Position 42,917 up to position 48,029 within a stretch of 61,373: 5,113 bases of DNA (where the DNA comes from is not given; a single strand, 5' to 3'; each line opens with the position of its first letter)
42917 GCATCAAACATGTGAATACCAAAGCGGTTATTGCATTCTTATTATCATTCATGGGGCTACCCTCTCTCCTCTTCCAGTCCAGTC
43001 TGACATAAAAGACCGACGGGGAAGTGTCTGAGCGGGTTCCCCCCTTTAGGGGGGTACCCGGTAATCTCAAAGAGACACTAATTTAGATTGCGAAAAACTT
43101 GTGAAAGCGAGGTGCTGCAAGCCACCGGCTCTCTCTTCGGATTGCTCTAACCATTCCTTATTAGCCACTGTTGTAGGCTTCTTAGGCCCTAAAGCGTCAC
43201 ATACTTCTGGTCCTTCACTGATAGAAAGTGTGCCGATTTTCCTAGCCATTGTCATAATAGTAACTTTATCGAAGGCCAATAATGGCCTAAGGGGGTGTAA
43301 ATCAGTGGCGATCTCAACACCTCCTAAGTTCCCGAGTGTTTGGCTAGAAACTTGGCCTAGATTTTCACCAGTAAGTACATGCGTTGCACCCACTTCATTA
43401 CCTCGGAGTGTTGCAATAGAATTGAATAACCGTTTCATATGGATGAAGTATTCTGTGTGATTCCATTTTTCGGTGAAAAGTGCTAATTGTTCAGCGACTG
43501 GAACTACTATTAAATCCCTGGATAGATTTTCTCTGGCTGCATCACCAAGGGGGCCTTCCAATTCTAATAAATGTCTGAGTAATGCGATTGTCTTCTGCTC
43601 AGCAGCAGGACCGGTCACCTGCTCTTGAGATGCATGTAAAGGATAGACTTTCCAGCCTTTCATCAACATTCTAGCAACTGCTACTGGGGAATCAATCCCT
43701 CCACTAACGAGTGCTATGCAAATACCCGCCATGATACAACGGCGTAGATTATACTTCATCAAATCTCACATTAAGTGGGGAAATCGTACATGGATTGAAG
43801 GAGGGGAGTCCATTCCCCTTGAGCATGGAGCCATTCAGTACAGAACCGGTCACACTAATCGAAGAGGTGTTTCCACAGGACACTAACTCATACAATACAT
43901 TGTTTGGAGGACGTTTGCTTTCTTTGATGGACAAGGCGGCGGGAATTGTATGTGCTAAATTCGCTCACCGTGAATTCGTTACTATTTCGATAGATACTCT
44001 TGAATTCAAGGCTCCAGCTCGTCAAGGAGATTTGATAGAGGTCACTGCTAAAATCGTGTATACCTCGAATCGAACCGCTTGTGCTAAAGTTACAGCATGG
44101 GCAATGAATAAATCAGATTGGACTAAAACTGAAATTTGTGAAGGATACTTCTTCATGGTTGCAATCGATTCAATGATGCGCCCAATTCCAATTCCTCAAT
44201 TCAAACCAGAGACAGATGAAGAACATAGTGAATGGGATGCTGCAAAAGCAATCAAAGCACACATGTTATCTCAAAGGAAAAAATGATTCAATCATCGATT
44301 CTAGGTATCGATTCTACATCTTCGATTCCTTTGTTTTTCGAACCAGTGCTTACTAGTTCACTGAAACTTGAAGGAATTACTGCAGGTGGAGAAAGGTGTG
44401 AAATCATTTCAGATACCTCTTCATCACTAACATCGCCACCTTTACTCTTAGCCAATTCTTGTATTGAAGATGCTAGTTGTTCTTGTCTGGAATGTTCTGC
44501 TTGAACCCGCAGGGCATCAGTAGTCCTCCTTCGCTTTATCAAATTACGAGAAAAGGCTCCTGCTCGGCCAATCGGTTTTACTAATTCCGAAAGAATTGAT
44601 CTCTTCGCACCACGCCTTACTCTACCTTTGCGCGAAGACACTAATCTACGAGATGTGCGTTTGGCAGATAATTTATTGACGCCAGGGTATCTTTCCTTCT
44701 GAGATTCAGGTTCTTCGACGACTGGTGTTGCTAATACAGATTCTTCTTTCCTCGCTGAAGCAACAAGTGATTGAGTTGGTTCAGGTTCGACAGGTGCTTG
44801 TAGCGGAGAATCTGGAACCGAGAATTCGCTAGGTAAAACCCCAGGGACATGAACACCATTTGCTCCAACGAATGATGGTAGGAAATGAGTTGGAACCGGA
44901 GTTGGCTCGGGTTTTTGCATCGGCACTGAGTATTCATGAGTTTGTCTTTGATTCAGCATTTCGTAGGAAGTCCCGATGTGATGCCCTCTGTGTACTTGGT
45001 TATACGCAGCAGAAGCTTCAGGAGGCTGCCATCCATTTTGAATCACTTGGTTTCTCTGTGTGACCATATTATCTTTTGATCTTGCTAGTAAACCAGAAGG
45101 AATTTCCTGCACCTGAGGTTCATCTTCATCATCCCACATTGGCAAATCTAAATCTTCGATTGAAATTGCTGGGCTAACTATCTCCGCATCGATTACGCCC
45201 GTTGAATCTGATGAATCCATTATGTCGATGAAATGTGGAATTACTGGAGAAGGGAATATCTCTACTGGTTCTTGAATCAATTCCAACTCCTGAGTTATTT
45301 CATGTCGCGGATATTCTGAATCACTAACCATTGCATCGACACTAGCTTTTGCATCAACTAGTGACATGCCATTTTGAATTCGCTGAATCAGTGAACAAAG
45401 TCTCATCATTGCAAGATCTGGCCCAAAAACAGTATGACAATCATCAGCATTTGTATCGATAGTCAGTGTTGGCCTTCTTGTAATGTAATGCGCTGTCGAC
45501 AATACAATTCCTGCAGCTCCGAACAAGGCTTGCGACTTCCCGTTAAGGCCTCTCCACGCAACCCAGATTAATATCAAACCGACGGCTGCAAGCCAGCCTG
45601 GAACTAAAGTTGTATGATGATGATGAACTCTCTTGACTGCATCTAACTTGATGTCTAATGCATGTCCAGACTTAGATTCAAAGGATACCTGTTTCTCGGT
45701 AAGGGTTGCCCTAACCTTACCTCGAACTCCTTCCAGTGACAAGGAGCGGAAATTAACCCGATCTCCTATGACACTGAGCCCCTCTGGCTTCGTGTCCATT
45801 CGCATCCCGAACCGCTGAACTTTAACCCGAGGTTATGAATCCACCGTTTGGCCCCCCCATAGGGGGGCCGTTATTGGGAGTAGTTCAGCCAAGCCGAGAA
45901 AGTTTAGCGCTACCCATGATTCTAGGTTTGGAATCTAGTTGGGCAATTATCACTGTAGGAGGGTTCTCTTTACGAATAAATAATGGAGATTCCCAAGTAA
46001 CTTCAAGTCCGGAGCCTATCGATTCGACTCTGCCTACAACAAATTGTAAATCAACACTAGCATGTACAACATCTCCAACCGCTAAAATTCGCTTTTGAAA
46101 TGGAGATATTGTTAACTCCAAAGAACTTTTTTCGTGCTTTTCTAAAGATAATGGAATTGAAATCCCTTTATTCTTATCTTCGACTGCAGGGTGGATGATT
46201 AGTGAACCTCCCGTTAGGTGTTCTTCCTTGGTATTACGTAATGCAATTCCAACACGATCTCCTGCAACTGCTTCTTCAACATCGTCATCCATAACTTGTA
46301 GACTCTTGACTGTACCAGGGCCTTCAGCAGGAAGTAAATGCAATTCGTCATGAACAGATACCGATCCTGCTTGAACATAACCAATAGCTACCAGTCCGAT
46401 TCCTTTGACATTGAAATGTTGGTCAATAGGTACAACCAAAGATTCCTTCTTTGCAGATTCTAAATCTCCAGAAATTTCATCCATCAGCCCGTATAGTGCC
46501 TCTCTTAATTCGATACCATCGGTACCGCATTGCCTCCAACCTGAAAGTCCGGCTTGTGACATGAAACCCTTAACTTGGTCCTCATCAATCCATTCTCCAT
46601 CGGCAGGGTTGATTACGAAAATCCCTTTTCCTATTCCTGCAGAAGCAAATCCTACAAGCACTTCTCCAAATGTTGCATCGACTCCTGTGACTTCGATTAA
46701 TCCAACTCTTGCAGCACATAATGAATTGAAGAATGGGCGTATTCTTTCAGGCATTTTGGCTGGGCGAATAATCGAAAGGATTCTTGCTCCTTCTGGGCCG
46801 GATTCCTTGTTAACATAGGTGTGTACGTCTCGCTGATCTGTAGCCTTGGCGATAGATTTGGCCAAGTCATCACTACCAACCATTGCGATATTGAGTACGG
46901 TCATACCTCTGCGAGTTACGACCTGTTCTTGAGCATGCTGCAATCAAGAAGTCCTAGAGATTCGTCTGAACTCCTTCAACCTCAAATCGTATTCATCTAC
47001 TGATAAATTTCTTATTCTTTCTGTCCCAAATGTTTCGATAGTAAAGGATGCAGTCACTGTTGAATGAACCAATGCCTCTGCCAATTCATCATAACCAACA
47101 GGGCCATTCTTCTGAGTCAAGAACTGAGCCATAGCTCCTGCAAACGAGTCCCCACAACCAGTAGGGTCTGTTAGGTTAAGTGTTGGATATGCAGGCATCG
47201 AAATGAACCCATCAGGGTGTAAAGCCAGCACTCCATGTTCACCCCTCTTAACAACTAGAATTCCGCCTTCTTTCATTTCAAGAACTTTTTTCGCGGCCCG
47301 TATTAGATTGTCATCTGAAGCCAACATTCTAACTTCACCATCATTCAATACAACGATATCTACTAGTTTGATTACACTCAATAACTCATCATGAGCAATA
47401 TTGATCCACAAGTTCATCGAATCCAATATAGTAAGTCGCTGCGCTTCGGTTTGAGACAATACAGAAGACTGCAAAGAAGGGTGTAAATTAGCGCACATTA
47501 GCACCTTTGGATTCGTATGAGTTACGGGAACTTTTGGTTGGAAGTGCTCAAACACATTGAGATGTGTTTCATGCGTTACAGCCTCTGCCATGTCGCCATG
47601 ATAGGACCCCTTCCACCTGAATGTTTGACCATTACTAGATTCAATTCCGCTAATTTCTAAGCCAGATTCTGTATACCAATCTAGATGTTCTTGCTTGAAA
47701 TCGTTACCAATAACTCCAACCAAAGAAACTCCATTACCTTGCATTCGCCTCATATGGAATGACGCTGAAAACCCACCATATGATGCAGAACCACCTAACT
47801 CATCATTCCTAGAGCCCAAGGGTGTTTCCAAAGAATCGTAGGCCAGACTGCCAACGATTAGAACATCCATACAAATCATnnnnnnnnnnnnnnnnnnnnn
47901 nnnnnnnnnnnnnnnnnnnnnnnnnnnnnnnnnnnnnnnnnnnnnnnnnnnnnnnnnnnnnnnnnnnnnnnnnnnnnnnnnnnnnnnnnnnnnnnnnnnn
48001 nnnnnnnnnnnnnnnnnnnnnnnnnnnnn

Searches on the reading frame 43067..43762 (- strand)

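Call 72: search_protein_families(library=pfam, proteins=[window:43067-43762:-], max_evalue=0.00001)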
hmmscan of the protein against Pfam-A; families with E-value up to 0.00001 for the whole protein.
window:43067-43762:- (231 aa): 1 family
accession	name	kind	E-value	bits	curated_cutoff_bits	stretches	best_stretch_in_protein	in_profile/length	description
PF02568.20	ThiI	-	1.8e-35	122.8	20.5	1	12-211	3-194/197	Thiamine biosynthesis protein (ThiI)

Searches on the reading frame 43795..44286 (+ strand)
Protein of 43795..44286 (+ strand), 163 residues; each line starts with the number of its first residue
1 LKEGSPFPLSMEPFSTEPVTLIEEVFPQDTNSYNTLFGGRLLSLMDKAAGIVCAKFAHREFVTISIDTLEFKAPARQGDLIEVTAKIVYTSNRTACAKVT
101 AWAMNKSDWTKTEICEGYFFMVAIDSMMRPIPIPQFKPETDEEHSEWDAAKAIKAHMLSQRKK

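Call 80: search_protein_families(library=pfam, proteins=[window:43795-44286:+], max_evalue=0.001)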
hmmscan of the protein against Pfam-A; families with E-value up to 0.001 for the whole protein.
window:43795-44286:+ (163 aa): 1 family
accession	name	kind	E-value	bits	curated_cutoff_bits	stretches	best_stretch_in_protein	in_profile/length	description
PF03061.28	4HBT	-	6.7e-16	58.8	20.6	1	33-103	1-72/79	Thioesterase superfamily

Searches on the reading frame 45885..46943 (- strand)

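Call 34: search_protein_families(library=pfam, proteins=[window:45885-46943:-], max_evalue=0.00001)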
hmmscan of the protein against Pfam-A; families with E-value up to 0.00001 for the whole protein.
window:45885-46943:- (352 aa): 1 family
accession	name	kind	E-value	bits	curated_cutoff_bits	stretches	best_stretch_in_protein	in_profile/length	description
PF03144.31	GTP_EFTU_D2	-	1.3e-09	38.8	30.3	1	183-247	1-70/73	Elongation factor Tu domain 2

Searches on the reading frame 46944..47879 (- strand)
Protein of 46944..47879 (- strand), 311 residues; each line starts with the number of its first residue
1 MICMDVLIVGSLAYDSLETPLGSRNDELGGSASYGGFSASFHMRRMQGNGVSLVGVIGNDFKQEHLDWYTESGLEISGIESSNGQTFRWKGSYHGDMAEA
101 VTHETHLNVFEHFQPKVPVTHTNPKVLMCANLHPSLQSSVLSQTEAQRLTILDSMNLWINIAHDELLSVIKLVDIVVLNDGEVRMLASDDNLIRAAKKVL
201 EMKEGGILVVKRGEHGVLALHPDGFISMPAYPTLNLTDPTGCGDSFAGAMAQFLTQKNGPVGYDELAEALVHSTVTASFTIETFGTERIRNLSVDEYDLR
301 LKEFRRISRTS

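Call 34: search_protein_families(library=pfam, proteins=[window:46944-47879:-], max_evalue=0.00001)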
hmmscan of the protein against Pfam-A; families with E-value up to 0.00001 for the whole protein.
window:46944-47879:- (311 aa): 1 family
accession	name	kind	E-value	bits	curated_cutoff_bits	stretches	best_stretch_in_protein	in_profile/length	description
PF00294.29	PfkB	-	9.6e-19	68.3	25.8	1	47-287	49-296/302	pfkB family carbohydrate kinase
